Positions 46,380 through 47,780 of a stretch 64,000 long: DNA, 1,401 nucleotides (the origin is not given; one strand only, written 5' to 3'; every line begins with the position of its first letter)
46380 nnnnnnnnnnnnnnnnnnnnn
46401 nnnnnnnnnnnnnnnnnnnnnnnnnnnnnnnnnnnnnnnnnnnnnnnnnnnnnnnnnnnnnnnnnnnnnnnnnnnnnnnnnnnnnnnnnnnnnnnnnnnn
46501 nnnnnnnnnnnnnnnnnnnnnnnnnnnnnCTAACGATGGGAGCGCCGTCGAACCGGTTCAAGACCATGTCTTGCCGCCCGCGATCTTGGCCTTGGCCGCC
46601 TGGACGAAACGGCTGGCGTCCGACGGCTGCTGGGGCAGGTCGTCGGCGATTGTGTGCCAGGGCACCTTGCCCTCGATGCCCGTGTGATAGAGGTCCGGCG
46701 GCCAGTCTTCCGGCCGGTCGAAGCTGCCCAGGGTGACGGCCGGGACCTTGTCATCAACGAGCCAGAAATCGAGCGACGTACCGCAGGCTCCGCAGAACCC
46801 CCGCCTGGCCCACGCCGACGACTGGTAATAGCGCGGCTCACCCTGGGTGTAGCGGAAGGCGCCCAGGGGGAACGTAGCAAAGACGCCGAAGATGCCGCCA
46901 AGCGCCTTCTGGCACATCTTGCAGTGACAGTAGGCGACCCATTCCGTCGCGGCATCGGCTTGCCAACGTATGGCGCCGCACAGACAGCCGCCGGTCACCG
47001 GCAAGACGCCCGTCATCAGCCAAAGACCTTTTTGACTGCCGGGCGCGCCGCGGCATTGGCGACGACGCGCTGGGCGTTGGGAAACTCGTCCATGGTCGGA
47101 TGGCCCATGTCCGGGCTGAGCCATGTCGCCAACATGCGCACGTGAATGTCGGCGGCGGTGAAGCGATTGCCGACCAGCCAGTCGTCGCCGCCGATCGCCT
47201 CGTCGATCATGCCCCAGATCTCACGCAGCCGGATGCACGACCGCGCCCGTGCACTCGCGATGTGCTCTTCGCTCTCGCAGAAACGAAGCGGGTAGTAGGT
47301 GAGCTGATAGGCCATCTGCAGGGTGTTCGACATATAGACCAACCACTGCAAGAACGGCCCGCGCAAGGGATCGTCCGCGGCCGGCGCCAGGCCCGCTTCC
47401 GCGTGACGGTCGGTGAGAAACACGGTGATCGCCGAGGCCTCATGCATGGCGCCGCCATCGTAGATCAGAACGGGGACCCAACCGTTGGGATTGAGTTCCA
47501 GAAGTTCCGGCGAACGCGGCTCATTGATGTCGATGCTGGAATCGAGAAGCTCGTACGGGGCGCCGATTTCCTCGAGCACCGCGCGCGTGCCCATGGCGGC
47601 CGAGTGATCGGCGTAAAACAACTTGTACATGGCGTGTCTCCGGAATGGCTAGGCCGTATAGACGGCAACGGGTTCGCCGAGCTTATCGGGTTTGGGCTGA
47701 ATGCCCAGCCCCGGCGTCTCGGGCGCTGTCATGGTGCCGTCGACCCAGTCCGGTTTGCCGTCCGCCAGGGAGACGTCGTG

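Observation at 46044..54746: Nine-gene minus-strand operon mixing betaine-type demethylation and epimerase genes with three acyltransferases; candidate uncharacterised pathway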

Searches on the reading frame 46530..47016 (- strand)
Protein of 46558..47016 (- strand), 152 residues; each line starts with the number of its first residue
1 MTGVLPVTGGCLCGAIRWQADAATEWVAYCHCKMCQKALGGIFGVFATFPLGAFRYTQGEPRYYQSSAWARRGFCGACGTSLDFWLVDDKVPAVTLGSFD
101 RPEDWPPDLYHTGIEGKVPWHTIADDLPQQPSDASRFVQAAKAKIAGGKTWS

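Call 3: search_protein_families(library=pfam, proteins=[window:46530-46955:-])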
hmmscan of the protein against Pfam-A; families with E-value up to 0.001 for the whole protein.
window:46530-46955:- (141 aa): 0 families

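Call 4: search_protein_families(library=ncbifam, proteins=[window:46530-46955:-])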
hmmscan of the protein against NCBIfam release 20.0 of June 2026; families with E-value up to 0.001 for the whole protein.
window:46530-46955:- (141 aa): 0 families

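Call 48: search_protein_families(library=ncbifam, proteins=[window:46558-47016:-], max_evalue=0.00001)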
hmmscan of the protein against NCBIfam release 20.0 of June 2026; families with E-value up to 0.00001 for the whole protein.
window:46558-47016:- (152 aa): 0 families

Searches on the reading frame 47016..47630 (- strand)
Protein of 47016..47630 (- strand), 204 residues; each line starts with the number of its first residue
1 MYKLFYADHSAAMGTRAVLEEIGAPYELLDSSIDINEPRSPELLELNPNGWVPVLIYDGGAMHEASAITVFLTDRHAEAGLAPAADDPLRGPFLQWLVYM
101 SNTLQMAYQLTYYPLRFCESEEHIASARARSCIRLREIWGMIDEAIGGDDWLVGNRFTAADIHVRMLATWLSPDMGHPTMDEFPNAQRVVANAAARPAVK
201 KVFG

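Call 3: search_protein_families(library=pfam, proteins=[window:47016-47630:-])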
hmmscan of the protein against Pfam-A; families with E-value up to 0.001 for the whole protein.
window:47016-47630:- (204 aa): 6 families
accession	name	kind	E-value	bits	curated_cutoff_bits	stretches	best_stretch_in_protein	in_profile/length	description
PF02798.26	GST_N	-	1.2e-08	35.6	20.9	1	8-71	10-73/76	Glutathione S-transferase, N-terminal domain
PF13409.12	GST_N_2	-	8e-08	33.2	25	1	12-74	5-69/70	Glutathione S-transferase, N-terminal domain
PF00043.30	GST_C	-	5e-07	30.3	20.7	1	134-197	30-93/93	Glutathione S-transferase, C-terminal domain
PF13417.12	GST_N_3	-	1e-06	29.4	22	1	14-78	12-73/75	Glutathione S-transferase, N-terminal domain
PF14497.11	GST_C_3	-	7.7e-06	26.5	21.6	1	134-201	30-99/104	Glutathione S-transferase, C-terminal domain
PF13410.11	GST_C_2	-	0.00026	21.4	24.9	1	127-187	3-64/69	Glutathione S-transferase, C-terminal domain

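Call 4: search_protein_families(library=ncbifam, proteins=[window:47016-47630:-])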
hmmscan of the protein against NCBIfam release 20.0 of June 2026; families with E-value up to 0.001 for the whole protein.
window:47016-47630:- (204 aa): 5 families
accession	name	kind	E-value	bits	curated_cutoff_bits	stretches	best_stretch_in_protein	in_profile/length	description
NF007831.0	PRK10542.1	equivalog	6.3e-16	58.5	198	1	3-201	2-193/201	glutathione transferase GstA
TIGR01262.1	maiA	equivalog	1.4e-06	28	171.05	1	9-85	8-86/211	maleylacetoacetate isomerase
NF010579.0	PRK13972.1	equivalog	4.4e-05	23.1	332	1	1-164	1-166/215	GSH-dependent disulfide bond oxidoreductase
NF050814.1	FtsZBindFzlA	equivalog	0.00021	21.1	300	0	39-84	40-89/228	FtsZ-binding protein FzlA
NF007016.1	PRK09481.1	equivalog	0.00051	19.5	314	1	14-85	24-92/209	stringent starvation protein SspA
